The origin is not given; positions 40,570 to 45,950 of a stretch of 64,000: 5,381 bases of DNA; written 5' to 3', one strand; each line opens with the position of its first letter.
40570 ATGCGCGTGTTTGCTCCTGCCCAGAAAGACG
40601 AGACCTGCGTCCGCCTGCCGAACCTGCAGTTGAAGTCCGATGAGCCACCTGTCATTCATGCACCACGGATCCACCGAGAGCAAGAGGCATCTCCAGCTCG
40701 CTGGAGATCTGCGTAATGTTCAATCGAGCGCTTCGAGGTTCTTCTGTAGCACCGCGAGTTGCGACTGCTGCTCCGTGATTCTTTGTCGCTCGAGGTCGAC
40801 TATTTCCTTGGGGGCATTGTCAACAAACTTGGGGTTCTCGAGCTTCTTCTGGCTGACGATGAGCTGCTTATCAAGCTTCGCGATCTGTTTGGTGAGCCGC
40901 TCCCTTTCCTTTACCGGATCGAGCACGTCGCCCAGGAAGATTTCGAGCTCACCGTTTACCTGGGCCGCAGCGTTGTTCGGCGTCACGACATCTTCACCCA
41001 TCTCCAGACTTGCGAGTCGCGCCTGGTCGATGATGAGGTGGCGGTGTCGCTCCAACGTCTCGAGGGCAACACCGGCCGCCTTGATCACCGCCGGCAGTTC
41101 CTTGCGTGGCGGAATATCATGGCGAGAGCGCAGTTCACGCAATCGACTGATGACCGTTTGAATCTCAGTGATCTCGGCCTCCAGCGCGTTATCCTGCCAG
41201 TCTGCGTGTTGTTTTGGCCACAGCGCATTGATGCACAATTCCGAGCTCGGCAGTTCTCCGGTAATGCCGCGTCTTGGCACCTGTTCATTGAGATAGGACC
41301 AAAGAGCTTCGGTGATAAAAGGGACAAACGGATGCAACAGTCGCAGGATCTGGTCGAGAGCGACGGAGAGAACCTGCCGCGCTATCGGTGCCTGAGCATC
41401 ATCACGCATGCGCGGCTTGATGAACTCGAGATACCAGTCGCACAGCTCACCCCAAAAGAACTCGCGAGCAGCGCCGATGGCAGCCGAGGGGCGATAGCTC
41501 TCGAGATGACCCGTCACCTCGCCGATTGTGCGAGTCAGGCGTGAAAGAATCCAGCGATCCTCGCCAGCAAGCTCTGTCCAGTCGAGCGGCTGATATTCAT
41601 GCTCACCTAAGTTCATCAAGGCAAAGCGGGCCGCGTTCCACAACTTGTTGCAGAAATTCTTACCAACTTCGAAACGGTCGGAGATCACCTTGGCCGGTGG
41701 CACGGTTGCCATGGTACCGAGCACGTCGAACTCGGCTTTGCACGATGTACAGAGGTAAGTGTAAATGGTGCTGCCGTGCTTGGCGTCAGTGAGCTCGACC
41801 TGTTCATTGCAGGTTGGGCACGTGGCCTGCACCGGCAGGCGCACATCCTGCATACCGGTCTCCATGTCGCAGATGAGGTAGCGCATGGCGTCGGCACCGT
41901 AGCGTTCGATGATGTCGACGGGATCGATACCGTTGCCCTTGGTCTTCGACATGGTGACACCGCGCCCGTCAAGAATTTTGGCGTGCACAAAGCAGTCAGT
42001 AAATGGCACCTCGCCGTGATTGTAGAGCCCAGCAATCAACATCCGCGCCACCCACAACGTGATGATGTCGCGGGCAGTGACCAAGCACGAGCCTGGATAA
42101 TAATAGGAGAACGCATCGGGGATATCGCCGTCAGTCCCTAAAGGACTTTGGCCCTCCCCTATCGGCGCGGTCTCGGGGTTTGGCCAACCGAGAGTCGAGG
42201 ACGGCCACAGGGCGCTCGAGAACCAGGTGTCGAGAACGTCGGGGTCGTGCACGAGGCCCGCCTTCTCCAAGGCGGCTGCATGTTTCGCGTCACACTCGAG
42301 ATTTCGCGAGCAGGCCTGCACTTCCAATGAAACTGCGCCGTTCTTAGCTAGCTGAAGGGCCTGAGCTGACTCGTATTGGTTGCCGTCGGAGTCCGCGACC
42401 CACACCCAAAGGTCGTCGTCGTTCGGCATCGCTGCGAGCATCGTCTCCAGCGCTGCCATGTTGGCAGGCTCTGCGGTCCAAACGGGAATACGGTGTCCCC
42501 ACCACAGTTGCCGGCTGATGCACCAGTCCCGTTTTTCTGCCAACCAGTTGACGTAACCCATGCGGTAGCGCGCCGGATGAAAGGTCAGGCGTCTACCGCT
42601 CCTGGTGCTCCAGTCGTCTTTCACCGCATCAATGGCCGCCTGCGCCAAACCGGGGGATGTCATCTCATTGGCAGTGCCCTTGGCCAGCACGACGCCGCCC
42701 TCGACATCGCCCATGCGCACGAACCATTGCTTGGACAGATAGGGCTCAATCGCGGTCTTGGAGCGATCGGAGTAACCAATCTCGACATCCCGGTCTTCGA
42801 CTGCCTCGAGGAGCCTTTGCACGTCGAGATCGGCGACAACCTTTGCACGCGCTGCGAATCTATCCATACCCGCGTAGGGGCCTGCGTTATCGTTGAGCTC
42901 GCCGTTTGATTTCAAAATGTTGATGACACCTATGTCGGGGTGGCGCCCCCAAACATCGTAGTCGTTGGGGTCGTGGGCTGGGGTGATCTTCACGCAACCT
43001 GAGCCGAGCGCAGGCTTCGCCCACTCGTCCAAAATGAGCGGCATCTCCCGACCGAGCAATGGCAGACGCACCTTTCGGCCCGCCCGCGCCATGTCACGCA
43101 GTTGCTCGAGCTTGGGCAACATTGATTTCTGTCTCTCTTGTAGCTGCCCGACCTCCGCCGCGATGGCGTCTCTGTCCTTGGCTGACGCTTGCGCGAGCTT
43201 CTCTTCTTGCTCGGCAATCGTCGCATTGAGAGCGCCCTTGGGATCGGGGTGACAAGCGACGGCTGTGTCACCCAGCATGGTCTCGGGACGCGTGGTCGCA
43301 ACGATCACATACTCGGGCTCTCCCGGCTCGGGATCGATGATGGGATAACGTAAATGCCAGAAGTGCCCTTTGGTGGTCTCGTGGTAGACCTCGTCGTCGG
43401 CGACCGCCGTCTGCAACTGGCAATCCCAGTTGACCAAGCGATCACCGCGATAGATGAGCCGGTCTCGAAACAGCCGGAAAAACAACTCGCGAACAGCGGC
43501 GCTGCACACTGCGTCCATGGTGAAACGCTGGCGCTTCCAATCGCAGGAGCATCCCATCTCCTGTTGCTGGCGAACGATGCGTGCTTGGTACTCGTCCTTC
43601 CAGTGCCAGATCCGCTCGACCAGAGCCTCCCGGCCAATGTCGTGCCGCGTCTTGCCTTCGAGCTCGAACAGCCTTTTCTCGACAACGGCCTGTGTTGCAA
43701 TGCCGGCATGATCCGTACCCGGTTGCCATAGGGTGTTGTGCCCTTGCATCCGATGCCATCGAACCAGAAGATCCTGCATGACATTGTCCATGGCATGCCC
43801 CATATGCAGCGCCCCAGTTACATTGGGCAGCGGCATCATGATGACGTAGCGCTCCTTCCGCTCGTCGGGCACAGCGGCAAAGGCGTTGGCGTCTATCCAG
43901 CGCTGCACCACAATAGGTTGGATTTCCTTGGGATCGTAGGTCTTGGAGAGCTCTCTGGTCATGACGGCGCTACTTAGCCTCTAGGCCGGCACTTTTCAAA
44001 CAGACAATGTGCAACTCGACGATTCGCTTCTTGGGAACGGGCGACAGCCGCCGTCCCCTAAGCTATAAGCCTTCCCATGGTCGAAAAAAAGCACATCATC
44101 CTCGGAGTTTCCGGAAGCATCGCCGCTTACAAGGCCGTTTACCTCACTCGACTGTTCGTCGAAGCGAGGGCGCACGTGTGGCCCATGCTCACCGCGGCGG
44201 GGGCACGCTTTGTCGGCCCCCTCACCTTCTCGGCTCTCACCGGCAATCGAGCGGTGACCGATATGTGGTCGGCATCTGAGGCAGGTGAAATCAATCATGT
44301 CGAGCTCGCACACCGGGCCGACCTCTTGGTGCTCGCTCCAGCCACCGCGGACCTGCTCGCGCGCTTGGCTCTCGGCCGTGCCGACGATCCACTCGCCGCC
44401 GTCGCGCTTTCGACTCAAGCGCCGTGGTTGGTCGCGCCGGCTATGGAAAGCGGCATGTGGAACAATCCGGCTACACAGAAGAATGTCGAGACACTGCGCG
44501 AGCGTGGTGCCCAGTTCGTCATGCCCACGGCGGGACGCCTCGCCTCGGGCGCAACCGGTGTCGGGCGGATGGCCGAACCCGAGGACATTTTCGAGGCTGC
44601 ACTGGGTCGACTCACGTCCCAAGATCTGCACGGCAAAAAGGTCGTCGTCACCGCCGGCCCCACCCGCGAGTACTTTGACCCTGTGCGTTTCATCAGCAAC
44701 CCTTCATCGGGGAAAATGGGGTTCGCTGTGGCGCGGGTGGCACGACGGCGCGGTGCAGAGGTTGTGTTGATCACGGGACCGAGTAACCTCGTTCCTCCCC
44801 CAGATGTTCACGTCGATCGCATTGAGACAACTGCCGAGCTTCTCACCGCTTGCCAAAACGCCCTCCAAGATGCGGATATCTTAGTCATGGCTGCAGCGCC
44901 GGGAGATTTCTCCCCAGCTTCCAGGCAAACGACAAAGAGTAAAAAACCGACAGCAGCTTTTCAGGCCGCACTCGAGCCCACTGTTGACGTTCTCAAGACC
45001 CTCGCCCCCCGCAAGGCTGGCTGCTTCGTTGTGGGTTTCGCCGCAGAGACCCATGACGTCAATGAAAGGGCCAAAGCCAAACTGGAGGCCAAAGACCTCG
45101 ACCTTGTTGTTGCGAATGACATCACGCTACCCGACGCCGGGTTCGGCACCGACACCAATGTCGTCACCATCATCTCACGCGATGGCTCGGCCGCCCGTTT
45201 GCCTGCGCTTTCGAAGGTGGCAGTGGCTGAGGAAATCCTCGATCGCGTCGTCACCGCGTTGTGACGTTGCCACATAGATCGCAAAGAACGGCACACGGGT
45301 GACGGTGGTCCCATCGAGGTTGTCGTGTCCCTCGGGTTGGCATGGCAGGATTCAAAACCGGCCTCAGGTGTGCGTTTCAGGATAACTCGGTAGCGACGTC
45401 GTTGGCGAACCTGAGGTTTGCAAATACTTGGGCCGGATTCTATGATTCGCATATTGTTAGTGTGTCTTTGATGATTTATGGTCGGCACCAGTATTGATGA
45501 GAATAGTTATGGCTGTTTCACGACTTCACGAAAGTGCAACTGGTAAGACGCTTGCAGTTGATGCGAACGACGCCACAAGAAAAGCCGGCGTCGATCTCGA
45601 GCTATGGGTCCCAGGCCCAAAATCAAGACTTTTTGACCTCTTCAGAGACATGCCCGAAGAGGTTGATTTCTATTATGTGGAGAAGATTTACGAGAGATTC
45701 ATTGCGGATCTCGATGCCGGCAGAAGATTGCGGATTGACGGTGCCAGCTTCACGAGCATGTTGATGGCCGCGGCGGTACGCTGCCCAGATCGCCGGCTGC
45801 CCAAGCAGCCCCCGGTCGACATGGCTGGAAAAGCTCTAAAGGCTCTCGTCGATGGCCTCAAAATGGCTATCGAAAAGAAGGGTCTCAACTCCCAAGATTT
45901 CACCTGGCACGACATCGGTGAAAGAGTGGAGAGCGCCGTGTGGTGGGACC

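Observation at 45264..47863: Low-GC calpain-like cysteine protease gene with a 480-aa unknown N-terminal region, preceded by an AT-rich structured intergenic region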

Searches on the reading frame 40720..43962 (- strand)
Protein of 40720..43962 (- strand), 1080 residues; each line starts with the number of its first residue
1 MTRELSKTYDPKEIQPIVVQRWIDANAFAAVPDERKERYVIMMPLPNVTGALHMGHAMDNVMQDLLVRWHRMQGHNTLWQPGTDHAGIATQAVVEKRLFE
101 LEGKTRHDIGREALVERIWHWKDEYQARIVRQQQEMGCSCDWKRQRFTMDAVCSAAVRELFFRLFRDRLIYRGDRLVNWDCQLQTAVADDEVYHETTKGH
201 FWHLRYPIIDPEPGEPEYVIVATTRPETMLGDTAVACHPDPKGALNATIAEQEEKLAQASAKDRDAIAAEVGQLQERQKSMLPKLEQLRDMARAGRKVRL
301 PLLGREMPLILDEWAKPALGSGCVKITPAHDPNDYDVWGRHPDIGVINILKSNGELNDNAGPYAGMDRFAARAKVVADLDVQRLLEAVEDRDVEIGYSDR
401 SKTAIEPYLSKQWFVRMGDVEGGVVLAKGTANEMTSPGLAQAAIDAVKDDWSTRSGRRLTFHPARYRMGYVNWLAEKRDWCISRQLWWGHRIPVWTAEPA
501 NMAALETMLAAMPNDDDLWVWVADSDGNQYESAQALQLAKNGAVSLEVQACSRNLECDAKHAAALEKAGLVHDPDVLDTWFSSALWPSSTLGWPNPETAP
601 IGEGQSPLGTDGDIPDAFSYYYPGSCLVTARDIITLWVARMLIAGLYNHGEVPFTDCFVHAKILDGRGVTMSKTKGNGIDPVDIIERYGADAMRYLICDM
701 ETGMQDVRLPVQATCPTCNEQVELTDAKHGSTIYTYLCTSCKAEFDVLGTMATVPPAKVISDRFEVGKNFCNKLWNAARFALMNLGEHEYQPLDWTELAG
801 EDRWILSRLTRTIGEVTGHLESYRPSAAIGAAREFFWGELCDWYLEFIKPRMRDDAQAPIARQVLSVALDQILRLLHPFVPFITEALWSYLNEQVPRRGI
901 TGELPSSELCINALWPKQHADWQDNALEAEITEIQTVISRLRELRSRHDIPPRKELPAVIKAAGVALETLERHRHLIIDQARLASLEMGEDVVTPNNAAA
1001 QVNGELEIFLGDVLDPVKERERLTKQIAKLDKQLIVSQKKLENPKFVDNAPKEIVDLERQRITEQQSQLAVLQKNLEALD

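Call 7: search_protein_families(library=ncbifam, proteins=[window:40720-43962:-], max_evalue=0.01)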
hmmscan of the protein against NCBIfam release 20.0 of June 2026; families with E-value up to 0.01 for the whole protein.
window:40720-43962:- (1080 aa): 18 families
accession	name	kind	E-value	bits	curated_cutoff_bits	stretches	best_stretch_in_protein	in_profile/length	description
NF004349.1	PRK05729.1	equivalog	8.3e-289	960.6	704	3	294-712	235-558/860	valine--tRNA ligase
TIGR00422.1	valS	equivalog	6.1e-250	831.8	612.1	3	294-712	241-568/863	valine--tRNA ligase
NF011492.0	PRK14900.1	equivalog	5.3e-238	792.7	1783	3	3-241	7-243/1044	valine--tRNA ligase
NF009687.0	PRK13208.1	equivalog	1.7e-133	446.6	738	3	293-704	239-568/801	valine--tRNA ligase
TIGR00392.1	ileS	equivalog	2.3e-90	304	621.4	2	7-708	4-648/861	isoleucine--tRNA ligase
NF000540.1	alt_ValS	exception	5.6e-74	249.5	900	4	18-241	13-249/827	valine--tRNA ligase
NF008957.0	PRK12300.1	subfamily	5e-51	173.7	677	3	10-335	5-322/946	leucine--tRNA ligase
TIGR00395.1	leuS_arch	equivalog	1.7e-45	155.4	648.5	3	20-335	9-316/938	leucine--tRNA ligase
TIGR00396.1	leuS_bact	equivalog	2.2e-40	138.5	548.4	3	9-203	1-176/843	leucine--tRNA ligase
NF000258.1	MupB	exception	9.6e-35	119.7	1900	3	18-417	12-405/1033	mupirocin-resistant isoleucine--tRNA ligase MupB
NF040702.1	ileS_w_GNAT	exception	2.6e-30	104.8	1999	3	15-206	23-221/1100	isoleucine--tRNA ligase, N-acetyltransferase domain-containing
NF000257.1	MupA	exception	3.8e-26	91.1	1900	2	22-420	16-404/1024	mupirocin-resistant isoleucine--tRNA ligase MupA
TIGR00398.1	metG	equivalog_domain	7.2e-19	67.9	336.35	2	41-95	3-57/530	methionine--tRNA ligase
NF008900.0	PRK12267.1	equivalog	1.5e-14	53.5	598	2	608-700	239-330/648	methionine--tRNA ligase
NF001100.0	PRK00133.1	equivalog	1.2e-13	50.5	587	1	36-92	4-60/676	methionine--tRNA ligase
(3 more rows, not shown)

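Call 17: find_related_loci(query=window:40720-43962:-, collection=genome_contigs, flank=10000)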
Query window:40720-43962:- (1080 aa) in genome_contigs; peptide patterns used: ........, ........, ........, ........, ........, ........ (x = any residue, [..] = any of these).
599 stretches matched a pattern (row limit reached: there are more); 595 encode a relative of the query (tblastn E <= 1e-3); the best 80 are kept; 80 distinct loci.
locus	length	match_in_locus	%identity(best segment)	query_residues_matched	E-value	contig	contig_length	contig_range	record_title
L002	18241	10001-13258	71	1-1080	0e+0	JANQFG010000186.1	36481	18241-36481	MAG: bacterium isolate PL23a_bin.76 k99_4818027, whole genome shotgun sequence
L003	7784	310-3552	68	1-1080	0e+0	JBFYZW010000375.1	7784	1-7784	MAG: Deltaproteobacteria bacterium isolate PPR_0449 k121_2125572, whole genome shotgun sequence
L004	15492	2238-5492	61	1-1080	0e+0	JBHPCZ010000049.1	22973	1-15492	Thermodesulfobacteriota bacterium isolate SAG AM-311-M20 NODE_49_length_22973_cov_28.255869, whole genome shotgun sequen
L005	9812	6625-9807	64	1-1059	0e+0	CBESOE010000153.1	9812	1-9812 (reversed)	MAG TPA_asm: uncultured bacterium isolate SRR7614707_binner13_Refined_28 genome assembly, contig: ERZ25083858.1021, whol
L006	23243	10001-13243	62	1-1079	0e+0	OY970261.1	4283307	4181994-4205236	MAG: Candidatus Aminicenantes bacterium isolate MFD04408.bin.1.29 genome assembly, chromosome: 1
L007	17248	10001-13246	62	1-1080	0e+0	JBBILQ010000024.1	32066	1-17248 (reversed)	MAG: Candidatus Aminicenantes bacterium isolate RVF170221_bin_212 NODE_1096_length_32066_cov_8.400300, whole genome shot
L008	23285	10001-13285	62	1-1079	0e+0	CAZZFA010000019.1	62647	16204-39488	MAG TPA_asm: uncultured Planctomycetales bacterium isolate binchicken_co135_101 genome assembly, contig: NODE_1054_lengt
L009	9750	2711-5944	61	4-1079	0e+0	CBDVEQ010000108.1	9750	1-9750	MAG TPA_asm: uncultured bacterium isolate SRR22302360_binner13_Refined_25 genome assembly, contig: ERZ25073602.2485, who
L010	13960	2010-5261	61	1-1079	0e+0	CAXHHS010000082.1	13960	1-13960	MAG TPA_asm: uncultured bacterium isolate SRR12479933_metabat2_5 genome assembly, contig: ERZ4874384.328, whole genome s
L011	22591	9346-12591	62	1-1079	0e+0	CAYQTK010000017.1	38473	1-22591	MAG TPA_asm: uncultured bacterium isolate SRP141376_co2_390 genome assembly, contig: NODE_2384_length_38473_cov_8.219845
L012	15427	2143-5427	61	1-1079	0e+0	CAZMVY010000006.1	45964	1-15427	MAG TPA_asm: uncultured Planctomycetales bacterium isolate SRP167436_co1_329 genome assembly, contig: NODE_986_length_45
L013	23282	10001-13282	61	2-1080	0e+0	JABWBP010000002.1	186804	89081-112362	MAG: Calditrichaceae bacterium isolate MAG_33 scaffold_252, whole genome shotgun sequence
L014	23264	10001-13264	60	1-1079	0e+0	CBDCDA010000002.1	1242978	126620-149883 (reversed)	MAG: uncultured Candidatus Entotheonella sp. isolate cfaa4de9-a9c6-4b59-82e3-79f4103bd15e genome assembly, contig: conti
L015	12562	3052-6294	61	1-1079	0e+0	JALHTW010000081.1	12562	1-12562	MAG: Candidatus Aminicenantes bacterium isolate PFL34 seq_928880, whole genome shotgun sequence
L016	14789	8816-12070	60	1-1079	0e+0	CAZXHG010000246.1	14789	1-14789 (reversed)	MAG TPA_asm: uncultured Rickettsiales bacterium isolate binchicken_co147_14 genome assembly, contig: NODE_12814_length_1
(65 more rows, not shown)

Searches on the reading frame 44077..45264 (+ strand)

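Call 7: search_protein_families(library=ncbifam, proteins=[window:44077-45264:+], max_evalue=0.01)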
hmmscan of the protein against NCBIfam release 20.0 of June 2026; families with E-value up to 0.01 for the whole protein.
window:44077-45264:+ (395 aa): 7 families
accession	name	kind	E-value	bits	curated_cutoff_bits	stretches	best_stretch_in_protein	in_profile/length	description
TIGR00521.1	coaBC_dfp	equivalog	3.1e-120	401.8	219.7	1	3-391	2-391/392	bifunctional phosphopantothenoylcysteine decarboxylase/phosphopantothenate--cysteine ligase CoaBC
TIGR02113.1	coaC_strep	equivalog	1.2e-41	142.5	261.4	1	5-173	1-171/177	phosphopantothenoylcysteine decarboxylase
NF005231.0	PRK06732.1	equivalog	1.6e-17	64.1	265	1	188-288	2-104/229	phosphopantothenate--cysteine ligase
TIGR02114.1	coaB_strep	equivalog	1.8e-14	54.1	217.2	1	188-288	2-104/228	phosphopantothenate--cysteine ligase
NF007199.0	PRK09620.1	equivalog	1.6e-08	34.2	248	1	184-390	1-218/229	hypothetical protein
NF033753.1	RiPP_decarbCypD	equivalog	1.7e-08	34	215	1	7-145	10-147/182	CypD family RiPP peptide-cysteine decarboxylase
NF006161.0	PRK08305.1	equivalog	0.00054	19.6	156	1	3-109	4-113/196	dipicolinate synthase subunit B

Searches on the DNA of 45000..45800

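Call 11: search_rna_families(source=window, start=45000, end=45800, threshold=evalue, max_evalue=10)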
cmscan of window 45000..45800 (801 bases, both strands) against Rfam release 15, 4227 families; matches with E-value up to 10: 3.
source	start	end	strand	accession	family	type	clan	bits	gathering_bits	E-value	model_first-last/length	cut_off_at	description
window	45642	45662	+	RF02946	cow-rumen-1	Gene; sRNA;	-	15.2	53.4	1.8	1-61/61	no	cow-rumen-1 RNA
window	45393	45434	-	RF03032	narK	Cis-reg;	-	13.7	43.2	7.9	1-72/72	no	narK RNA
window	45293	45354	-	RF02359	MS2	Cis-reg;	-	13.6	40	2.2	1-36/36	no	Bacteriophage MS2 operator hairpin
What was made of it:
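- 45265..45508 (+): Intergenic spacer between coaBC (44077-45264) and the protease gene. It is 229 nt if the gene starts at TTG 45494. There is no Rfam match better than E = 1.8 (call 11).
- On Intrinsic terminator / cis-regulatory RNA (spacer hairpin): No Rfam hit was found (call 11).
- No Rfam family matches better than E = 1.8 (call 11).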
